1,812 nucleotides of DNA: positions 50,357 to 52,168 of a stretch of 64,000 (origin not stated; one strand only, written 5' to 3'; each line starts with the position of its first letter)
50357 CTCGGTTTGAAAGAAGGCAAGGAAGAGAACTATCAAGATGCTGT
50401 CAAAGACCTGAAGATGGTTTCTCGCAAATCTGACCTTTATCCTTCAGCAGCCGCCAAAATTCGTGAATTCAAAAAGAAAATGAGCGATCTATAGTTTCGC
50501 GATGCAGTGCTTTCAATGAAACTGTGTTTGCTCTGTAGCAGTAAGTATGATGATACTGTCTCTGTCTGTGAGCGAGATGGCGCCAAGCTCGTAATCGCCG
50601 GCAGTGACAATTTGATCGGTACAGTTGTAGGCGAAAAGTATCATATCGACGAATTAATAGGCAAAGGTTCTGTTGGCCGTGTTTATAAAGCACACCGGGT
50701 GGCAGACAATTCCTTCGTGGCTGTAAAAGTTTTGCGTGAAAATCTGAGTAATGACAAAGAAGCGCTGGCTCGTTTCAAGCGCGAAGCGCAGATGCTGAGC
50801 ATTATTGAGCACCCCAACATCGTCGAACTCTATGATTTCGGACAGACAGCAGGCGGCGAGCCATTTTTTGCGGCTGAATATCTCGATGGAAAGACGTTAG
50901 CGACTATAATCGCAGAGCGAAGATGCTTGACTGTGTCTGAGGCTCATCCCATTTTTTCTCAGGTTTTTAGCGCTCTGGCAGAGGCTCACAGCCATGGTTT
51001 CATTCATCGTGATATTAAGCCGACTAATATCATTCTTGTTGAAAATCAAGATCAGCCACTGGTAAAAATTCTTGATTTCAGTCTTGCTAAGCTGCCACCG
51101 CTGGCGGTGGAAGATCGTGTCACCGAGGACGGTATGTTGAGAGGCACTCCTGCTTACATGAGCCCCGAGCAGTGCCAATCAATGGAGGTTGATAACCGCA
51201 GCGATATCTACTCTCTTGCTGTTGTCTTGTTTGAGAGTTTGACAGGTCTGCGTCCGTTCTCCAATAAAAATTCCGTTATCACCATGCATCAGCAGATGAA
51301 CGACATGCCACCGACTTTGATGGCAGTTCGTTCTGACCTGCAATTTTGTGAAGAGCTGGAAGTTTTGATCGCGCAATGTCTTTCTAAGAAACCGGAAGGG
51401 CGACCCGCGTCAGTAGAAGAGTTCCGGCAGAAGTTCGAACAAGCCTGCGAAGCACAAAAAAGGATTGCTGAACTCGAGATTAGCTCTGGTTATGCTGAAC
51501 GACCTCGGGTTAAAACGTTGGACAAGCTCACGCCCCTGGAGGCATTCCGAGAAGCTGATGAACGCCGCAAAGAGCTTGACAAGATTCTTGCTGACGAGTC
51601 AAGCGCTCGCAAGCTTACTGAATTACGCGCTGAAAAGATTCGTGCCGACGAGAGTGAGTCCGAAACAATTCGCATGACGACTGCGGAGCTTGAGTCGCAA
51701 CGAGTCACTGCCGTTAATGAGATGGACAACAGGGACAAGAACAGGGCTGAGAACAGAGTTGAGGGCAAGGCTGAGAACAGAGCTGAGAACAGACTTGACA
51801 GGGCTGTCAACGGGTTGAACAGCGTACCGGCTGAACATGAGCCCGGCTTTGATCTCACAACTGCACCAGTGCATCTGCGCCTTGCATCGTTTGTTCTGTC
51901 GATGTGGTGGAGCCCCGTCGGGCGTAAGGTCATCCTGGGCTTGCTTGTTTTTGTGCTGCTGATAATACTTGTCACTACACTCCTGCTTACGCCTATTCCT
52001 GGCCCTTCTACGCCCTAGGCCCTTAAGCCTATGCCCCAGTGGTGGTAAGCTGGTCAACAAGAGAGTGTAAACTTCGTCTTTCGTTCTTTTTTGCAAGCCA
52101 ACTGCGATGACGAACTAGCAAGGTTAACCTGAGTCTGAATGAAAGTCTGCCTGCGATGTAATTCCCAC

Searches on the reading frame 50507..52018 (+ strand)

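Call 56: search_protein_families(library=pfam, proteins=[window:50507-52018:+], max_evalue=0.00001)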
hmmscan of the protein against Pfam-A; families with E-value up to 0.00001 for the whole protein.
window:50507-52018:+ (503 aa): 3 families
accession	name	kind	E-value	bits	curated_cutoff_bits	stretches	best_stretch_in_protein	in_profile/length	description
PF00069.31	Pkinase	-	1.7e-51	175.6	31.7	1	45-304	1-256/263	Protein kinase domain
PF07714.23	PK_Tyr_Ser-Thr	-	1.5e-34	119.9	23.1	1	46-301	2-250/258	Protein tyrosine and serine/threonine kinase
PF03109.22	ABC1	-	2.4e-06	27.3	22.9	0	50-83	37-69/244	ABC1 atypical kinase-like domain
